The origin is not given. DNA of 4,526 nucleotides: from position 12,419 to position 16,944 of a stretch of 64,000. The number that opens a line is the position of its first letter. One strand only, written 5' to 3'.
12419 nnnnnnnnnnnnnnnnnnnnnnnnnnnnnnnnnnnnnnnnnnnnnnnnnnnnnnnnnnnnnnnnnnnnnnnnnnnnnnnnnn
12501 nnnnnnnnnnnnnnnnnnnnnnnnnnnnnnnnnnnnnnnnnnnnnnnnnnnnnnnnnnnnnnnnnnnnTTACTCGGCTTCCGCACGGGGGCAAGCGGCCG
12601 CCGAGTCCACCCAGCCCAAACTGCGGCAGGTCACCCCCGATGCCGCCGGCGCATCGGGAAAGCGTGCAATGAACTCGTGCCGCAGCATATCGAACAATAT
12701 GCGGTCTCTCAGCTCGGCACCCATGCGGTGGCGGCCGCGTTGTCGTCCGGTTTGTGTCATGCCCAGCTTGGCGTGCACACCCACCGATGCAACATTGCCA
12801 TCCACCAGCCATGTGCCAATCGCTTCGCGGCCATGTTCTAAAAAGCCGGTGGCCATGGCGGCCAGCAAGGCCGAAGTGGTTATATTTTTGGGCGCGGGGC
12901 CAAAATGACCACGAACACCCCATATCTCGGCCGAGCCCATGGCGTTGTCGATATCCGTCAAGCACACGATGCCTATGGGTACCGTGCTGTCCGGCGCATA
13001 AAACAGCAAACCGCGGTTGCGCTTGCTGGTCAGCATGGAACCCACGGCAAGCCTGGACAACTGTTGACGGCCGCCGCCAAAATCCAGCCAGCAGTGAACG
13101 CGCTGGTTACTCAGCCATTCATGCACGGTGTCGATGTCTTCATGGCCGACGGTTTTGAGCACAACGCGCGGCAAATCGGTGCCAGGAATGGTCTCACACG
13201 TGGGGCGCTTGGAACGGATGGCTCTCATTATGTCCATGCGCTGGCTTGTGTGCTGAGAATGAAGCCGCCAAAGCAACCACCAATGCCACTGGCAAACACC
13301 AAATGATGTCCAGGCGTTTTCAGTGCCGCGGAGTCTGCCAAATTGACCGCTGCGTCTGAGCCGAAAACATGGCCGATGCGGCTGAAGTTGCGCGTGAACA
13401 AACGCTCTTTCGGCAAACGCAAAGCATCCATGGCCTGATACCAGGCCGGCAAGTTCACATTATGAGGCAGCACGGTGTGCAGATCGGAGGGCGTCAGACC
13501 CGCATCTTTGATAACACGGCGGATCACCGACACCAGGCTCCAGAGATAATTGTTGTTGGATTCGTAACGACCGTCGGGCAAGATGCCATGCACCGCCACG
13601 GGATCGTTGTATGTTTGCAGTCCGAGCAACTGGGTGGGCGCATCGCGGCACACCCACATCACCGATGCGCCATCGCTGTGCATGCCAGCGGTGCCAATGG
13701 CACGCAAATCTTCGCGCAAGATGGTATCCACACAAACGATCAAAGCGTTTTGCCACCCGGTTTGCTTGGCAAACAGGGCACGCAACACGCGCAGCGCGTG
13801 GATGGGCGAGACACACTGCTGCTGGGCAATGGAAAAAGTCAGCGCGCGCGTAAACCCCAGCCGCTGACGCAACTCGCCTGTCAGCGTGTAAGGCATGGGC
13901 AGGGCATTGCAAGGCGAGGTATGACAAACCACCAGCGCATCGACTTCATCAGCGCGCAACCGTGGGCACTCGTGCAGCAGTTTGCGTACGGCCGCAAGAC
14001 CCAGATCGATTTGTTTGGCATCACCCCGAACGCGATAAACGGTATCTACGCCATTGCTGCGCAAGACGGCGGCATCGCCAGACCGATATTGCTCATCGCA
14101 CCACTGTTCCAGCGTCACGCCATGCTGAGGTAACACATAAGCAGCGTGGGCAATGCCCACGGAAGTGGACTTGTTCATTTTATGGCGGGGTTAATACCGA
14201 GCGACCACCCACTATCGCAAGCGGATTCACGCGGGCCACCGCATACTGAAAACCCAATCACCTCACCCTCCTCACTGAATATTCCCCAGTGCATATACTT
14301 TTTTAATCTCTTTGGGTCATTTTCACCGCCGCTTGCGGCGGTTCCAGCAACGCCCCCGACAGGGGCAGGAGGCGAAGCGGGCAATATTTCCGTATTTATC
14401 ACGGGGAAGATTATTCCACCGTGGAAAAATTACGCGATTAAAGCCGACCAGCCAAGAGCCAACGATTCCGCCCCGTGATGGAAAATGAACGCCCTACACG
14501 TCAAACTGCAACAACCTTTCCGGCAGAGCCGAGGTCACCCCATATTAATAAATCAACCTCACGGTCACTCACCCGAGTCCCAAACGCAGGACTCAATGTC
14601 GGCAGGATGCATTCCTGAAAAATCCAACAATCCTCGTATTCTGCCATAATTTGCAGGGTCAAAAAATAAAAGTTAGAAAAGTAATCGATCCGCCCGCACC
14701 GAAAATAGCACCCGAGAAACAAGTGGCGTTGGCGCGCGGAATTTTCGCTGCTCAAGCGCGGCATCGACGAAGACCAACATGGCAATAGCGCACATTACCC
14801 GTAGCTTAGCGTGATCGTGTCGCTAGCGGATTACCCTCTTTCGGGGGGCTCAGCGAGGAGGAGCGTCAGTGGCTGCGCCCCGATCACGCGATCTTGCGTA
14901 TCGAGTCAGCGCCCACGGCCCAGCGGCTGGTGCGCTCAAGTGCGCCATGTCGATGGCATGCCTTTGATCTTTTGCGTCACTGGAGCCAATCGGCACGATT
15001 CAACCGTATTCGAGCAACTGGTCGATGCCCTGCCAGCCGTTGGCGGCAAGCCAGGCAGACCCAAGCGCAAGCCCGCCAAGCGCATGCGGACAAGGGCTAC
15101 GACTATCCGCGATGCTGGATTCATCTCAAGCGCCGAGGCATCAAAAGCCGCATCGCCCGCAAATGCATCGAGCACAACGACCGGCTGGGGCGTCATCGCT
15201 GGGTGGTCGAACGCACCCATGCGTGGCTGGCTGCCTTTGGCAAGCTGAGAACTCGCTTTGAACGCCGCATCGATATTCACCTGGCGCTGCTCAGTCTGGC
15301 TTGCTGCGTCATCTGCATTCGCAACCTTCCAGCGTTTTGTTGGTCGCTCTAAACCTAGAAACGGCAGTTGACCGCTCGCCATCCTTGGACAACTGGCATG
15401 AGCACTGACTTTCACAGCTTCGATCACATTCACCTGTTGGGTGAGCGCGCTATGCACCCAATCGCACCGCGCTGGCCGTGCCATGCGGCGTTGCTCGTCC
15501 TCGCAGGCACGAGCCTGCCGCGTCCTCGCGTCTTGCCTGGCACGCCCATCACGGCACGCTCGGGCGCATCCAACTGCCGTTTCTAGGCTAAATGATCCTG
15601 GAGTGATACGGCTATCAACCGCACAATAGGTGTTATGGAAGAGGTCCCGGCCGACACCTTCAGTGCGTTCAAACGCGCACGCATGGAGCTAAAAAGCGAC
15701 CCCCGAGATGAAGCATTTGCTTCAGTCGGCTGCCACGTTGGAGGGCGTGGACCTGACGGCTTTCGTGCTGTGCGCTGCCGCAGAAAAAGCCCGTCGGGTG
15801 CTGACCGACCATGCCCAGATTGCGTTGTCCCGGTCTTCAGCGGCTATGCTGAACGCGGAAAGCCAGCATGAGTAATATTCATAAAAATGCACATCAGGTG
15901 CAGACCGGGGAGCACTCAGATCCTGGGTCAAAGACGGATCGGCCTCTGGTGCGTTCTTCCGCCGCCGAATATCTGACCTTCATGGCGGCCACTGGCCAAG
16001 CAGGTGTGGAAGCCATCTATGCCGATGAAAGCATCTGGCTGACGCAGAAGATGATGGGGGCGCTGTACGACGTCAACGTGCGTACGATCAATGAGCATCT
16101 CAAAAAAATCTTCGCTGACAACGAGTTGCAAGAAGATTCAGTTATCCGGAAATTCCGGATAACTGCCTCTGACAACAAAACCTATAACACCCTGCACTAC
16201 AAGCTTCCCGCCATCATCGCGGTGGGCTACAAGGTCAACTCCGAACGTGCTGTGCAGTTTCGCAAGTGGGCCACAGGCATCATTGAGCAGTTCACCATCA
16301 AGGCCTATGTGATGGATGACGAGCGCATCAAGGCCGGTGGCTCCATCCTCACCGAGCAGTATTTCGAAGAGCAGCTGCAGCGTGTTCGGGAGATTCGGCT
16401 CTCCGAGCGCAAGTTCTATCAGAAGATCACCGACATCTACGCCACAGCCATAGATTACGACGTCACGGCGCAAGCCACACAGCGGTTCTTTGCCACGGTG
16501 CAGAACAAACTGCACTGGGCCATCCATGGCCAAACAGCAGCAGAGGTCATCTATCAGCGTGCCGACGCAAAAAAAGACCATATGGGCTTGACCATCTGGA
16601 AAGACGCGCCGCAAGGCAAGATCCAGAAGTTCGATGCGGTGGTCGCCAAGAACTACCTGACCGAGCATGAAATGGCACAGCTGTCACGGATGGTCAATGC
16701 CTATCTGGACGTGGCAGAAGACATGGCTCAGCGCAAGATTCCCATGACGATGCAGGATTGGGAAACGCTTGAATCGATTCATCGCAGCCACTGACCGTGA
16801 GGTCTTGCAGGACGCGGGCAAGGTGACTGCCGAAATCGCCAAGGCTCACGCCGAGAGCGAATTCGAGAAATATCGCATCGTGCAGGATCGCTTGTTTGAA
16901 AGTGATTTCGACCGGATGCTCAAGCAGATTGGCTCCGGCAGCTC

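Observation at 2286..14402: Unassigned ACP-templated biosynthetic operon with four KAS-III homologs, GNAT, ACAD pair, AMP-ligase, PLP decarboxylase and MATE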

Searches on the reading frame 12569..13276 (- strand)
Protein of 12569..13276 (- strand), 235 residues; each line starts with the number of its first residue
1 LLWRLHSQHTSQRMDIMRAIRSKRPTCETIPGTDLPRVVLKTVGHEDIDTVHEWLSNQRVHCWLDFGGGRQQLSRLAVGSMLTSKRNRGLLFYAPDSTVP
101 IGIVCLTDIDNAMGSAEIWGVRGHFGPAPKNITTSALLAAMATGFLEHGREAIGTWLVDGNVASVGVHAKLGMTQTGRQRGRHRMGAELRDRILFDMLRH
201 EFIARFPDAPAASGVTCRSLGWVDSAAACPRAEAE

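Call 4: search_protein_families(library=pfam, proteins=[window:12569-13276:-], max_evalue=0.01)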
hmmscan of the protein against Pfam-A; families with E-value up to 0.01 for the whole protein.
window:12569-13276:- (235 aa): 1 family
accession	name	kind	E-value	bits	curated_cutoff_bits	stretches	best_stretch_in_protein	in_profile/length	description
PF13302.13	Acetyltransf_3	-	1e-07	33.2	25.4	1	37-174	1-138/138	Acetyltransferase (GNAT) domain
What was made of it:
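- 12569..13228 (-): GNAT-fold N-acyltransferase (219 aa), probable amine N-acetyl or N-acyl cap. Pfam Acetyltransf_3 1e-7 (call 4).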

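Call 13: search_protein_families(library=ncbifam, proteins=[window:12569-13228:-], max_evalue=0.001)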
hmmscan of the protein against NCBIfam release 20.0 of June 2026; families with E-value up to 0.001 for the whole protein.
window:12569-13228:- (219 aa): 0 families

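Call 80: search_solved_structures(query=window:12569-13228:-, max_evalue=1)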
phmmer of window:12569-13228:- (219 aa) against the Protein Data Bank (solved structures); distinct sequences matched with E-value up to 1: 5.
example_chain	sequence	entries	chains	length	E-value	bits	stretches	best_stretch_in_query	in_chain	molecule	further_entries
3owc_A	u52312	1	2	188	0.24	14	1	120-188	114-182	Probable acetyltransferase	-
8do8_A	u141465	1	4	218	0.26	13.9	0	58-195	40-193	Autophagy-related protein 101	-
5c50_A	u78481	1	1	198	0.33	13.5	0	104-195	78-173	Autophagy-related protein 101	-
4wzg_A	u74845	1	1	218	0.45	13.1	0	105-195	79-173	Autophagy-related protein 101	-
6erd_A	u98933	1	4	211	0.81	12.2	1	79-185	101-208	Aminoglycoside N6'-acetyltransferase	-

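Call 91: find_homologous_proteins(query=window:12569-13228:-, max_evalue=0.001)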
Query window:12569-13228:- (219 aa): 11 proteins with E <= 0.001 among 422 candidates.
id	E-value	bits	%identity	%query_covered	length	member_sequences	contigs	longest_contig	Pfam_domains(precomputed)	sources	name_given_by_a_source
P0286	8.8e-146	501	100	100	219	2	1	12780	PF13302.14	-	-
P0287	3.7e-82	293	61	93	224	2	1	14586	-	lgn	-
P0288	1.7e-80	288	60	91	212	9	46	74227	-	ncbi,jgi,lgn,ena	jgi:RimJ/RimL family protein N-acetyltransferase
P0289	7.1e-80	286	60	91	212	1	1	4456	-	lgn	-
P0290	2.5e-59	218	50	90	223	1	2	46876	-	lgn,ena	-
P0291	1.2e-58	216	49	91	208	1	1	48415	-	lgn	-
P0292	2.0e-57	212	50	93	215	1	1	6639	-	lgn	-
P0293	7.7e-57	210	49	95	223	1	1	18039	-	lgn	-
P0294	3.0e-54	202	47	89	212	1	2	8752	-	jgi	jgi:RimJ/RimL family protein N-acetyltransferase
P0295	8.2e-40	155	42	87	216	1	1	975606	-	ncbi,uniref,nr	ncbi:GNAT family N-acetyltransferase [Hyalangium versicolor]|uniref:GNAT family N-acetyltransferase 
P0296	3.6e-38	149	41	87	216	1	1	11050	-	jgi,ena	jgi:hypothetical protein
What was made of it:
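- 12569..13228 (-): The family has only 11 clusters in 5.8e9 proteins (call 91).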

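Call 95: predict_structure(alignment_id=A4)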
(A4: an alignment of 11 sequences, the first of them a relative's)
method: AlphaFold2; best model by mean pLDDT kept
length: 219 residues; sequences in the alignment: 11
mean_pLDDT: 85.2   pTM: 0.84
mean pLDDT of the five models: 85.2, 84.8, 84.2, 82.8, 82.3
residues with pLDDT >= 90: 124; 70-90: 61; 50-70: 20; < 50: 14
segments of 3 or more residues with pLDDT < 50: 1-7, 213-219
pLDDT, mean of each block of 10 residues (from residue 1): 49 90 95 91 69 74 90 93 93 92 86 86 97 95 85 94 83 89 96 97 82 43
secondary structure, 60 per line:
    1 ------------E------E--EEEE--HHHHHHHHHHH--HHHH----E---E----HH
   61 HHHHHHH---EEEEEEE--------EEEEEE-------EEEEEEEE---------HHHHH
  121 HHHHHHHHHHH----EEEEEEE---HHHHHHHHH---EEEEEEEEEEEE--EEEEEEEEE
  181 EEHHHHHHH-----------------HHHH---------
elements in order: E23-26 H29-39 H42-45 H59-67 E71-77 E86-91 E99-106 H116-131 E136-142 H146-154 E158-169 E172-182 H183-189 H207-210
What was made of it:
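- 12569..13228 (-): AF2 model pLDDT 85 (call 95).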

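Call 98: fold_search(model_id=the predicted structure, library=pdb)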
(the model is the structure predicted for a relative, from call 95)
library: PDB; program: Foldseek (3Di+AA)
matches with E <= 10: 992; with E <= 0.001: 494
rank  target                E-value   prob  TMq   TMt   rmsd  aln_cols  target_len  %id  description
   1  8fv1_A                1.1e-12  1.00  0.66  0.86   2.6       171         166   16  SpeG spermidine N-acetyltransferase from Staphylococcus aureus in complex with spermine (released 2023-02-08)
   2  6erd_C                2.0e-12  1.00  0.66  0.86   2.4       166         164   18  Crystal structure of a putative acetyltransferase from Bacillus cereus species. (released 2018-09-26)
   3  6erd_A                2.1e-12  1.00  0.65  0.83   3.1       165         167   18  Crystal structure of a putative acetyltransferase from Bacillus cereus species. (released 2018-09-26)
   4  3wr7_A                2.4e-12  1.00  0.65  0.83   2.5       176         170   18  Crystal Structure of Spermidine Acetyltransferase from Escherichia coli (released 2015-09-02)
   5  8q6u_A                3.1e-12  1.00  0.66  0.86   2.5       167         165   17  Crystal structure of a double mutant acetyltransferase from Bacillus cereus species. (released 2024-03-06)
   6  6erd_D                5.7e-12  1.00  0.67  0.85   2.5       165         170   18  Crystal structure of a putative acetyltransferase from Bacillus cereus species. (released 2018-09-26)
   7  6cy6                  6.0e-12  1.00  0.63  0.80   3.7       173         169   18  Crystal structure of spermidine/spermine N-acetyltransferase SpeG from Escherichia coli in complex with tris(hydroxymeth (released 2018-04-18)
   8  6erd_B                9.3e-12  1.00  0.63  0.84   3.8       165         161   18  Crystal structure of a putative acetyltransferase from Bacillus cereus species. (released 2018-09-26)
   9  6d72_C                1.0e-11  1.00  0.63  0.77   3.2       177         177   18  Crystal structure of spermidine/spermine N-acetyltransferase SpeG from Yersinia pestis in complex with calcium ions. (released 2018-05-16)
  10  8q6u_B                1.3e-11  1.00  0.67  0.86   2.4       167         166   17  Crystal structure of a double mutant acetyltransferase from Bacillus cereus species. (released 2024-03-06)
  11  6d72_B                1.3e-11  1.00  0.64  0.78   3.2       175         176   16  Crystal structure of spermidine/spermine N-acetyltransferase SpeG from Yersinia pestis in complex with calcium ions. (released 2018-05-16)
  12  8fv0_B                2.1e-11  1.00  0.65  0.85   2.7       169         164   16  SpeG spermidine N-acetyltransferase from Staphylococcus aureus in complex with spermine (released 2023-04-26)
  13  6d72_A                2.1e-11  1.00  0.63  0.80   3.2       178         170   17  Crystal structure of spermidine/spermine N-acetyltransferase SpeG from Yersinia pestis in complex with calcium ions. (released 2018-05-16)
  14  5wif_A                2.2e-11  1.00  0.64  0.83   3.0       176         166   16  Crystal structure of spermidine/spermine N-acetyltransferase SpeG from Yersinia pestis (released 2017-08-02)
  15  5wif_C                2.2e-11  1.00  0.64  0.79   3.0       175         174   16  Crystal structure of spermidine/spermine N-acetyltransferase SpeG from Yersinia pestis (released 2017-08-02)
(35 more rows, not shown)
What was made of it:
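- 12569..13228 (-): Best Foldseek matches are SpeG spermidine N-acetyltransferases and PseH, TM up to 0.86 (call 98).
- GNAT fold is closest to amine N-acetyltransferases (call 98).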

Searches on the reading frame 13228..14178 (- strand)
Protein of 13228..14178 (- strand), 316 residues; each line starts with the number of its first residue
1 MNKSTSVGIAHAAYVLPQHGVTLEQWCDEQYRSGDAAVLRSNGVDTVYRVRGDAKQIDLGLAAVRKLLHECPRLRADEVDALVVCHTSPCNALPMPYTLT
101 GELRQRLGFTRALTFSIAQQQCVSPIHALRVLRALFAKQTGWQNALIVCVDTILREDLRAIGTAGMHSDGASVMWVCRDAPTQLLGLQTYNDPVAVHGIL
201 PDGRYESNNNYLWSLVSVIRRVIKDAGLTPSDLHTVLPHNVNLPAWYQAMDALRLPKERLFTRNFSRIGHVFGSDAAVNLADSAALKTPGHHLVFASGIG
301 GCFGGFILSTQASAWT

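Call 5: search_protein_families(library=pfam, proteins=[window:13228-14178:-], max_evalue=0.01)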
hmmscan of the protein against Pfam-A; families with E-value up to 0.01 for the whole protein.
window:13228-14178:- (316 aa): 1 family
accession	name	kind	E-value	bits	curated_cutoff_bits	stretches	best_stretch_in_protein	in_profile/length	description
PF08541.16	ACP_syn_III_C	-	1.6e-08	35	26.6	1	224-308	2-88/90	3-Oxoacyl-[acyl-carrier-protein (ACP)] synthase III C terminal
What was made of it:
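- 13228..14178 (-): KasA: KAS-III-like protein of the AfcO type, with Cys122/His270/Asp275. Pfam ACP_syn_III_C 1.6e-8, above cutoff (call 5).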

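Call 13: search_protein_families(library=ncbifam, proteins=[window:13228-14178:-], max_evalue=0.001)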
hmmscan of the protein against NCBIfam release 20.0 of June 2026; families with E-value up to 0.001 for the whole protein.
window:13228-14178:- (316 aa): 5 families
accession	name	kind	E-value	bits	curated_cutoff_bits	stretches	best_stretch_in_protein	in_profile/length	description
NF006829.0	PRK09352.1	subfamily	1.7e-12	47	249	1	7-303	5-312/322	beta-ketoacyl-ACP synthase 3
TIGR00747.1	fabH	subfamily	2.1e-09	36.9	292.1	1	52-176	47-166/322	beta-ketoacyl-ACP synthase III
NF005308.0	PRK06840.1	equivalog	1.3e-07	31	315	1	6-149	4-142/339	3-oxoacyl-ACP synthase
NF005541.0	PRK07204.1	equivalog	5.4e-06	26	402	0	215-282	232-298/329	beta-ketoacyl-ACP synthase III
NF004798.0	PRK06147.1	equivalog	6.6e-05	22.3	342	1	30-157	39-168/349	3-oxoacyl-(acyl carrier protein) synthase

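Call 19: search_solved_structures(query=window:13228-14178:-, max_evalue=0.01)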
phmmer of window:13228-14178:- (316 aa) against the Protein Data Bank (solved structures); distinct sequences matched with E-value up to 0.01: 12.
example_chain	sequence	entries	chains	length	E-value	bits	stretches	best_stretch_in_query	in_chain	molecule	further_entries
2ebd_A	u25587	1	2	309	1.9e-07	34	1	61-301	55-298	3-oxoacyl-[acyl-carrier-protein] synthase 3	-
8vd9_A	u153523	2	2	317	1.2e-06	31.3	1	27-301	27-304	Beta-ketoacyl-[acyl-carrier-protein] synthase III 1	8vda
1ub7_A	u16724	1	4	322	1.3e-06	31.2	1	33-306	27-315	3-oxoacyl-[acyl-carrier protein] synthase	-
2x3e_A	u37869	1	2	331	1.6e-06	30.9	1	216-304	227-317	3-OXOACYL-[ACYL-CARRIER-PROTEIN] SYNTHASE 3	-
4ryb_A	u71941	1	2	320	1.4e-05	27.8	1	33-253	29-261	3-oxoacyl-[acyl-carrier-protein] synthase 3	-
1zow_A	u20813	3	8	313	1.6e-05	27.6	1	33-273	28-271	3-oxoacyl-[acyl-carrier-protein] synthase III | 3-oxoacyl-[acyl-carrier-protein] synthase 3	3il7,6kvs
6a9n_A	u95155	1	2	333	2.2e-05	27.2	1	58-286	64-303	3-oxoacyl-[acyl-carrier-protein] synthase 3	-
4wzu_A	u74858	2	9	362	2.9e-05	26.8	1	58-303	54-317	3-oxoacyl-[acyl-carrier-protein] synthase 3 protein 2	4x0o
4ewp_A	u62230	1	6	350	5.1e-05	26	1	212-281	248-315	3-oxoacyl-[acyl-carrier-protein] synthase 3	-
1mzj_A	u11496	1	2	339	0.00011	24.9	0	211-306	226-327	Beta-ketoacylsynthase III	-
4x9k_A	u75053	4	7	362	0.00034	23.3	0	58-303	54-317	3-oxoacyl-[acyl-carrier-protein] synthase 3 protein 2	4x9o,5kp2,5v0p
4dfe_A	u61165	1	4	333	0.0027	20.3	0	27-303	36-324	3-oxoacyl-[acyl-carrier-protein] synthase 3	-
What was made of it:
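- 13228..14178 (-): FabH structures hit at 2e-7 (call 19).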

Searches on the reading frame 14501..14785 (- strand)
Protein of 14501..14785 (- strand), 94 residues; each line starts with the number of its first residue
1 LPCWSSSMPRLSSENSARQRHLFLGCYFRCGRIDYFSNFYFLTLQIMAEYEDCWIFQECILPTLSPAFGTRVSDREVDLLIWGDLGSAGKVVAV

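Call 5: search_protein_families(library=pfam, proteins=[window:14501-14785:-], max_evalue=0.01)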
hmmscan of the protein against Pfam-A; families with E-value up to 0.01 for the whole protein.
window:14501-14785:- (94 aa): 0 families

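Call 33: search_protein_families(library=ncbifam, proteins=[window:14501-14785:-], max_evalue=0.01)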
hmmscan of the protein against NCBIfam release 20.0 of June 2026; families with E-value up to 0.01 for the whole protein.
window:14501-14785:- (94 aa): 0 families

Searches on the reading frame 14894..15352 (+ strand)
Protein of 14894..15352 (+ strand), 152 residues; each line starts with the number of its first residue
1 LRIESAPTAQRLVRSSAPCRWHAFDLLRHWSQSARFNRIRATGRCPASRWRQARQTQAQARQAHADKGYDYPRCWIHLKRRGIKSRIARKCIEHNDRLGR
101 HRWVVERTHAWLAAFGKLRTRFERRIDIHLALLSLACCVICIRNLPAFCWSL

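Call 5: search_protein_families(library=pfam, proteins=[window:14894-15352:+], max_evalue=0.01)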
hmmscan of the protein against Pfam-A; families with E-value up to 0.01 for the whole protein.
window:14894-15352:+ (152 aa): 3 families
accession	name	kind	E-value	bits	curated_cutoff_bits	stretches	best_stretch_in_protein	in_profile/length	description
PF01609.27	DDE_Tnp_1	-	1.7e-08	34.9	23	1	65-139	82-198/200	Transposase DDE domain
PF13586.12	DDE_Tnp_1_2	-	0.00032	21.5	29.2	1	64-141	2-84/86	Transposase DDE domain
PF13359.12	DDE_Tnp_4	-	0.0026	17.9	24.8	1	59-140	74-156/158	DDE superfamily endonuclease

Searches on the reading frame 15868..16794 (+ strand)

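Call 5: search_protein_families(library=pfam, proteins=[window:15868-16794:+], max_evalue=0.01)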
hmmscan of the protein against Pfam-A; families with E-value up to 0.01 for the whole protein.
window:15868-16794:+ (308 aa): 1 family
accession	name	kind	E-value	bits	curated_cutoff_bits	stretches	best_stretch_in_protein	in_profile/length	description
PF13310.11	Virulence_RhuM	-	6.8e-91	304.5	33.7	1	91-300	1-208/252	Virulence protein RhuM family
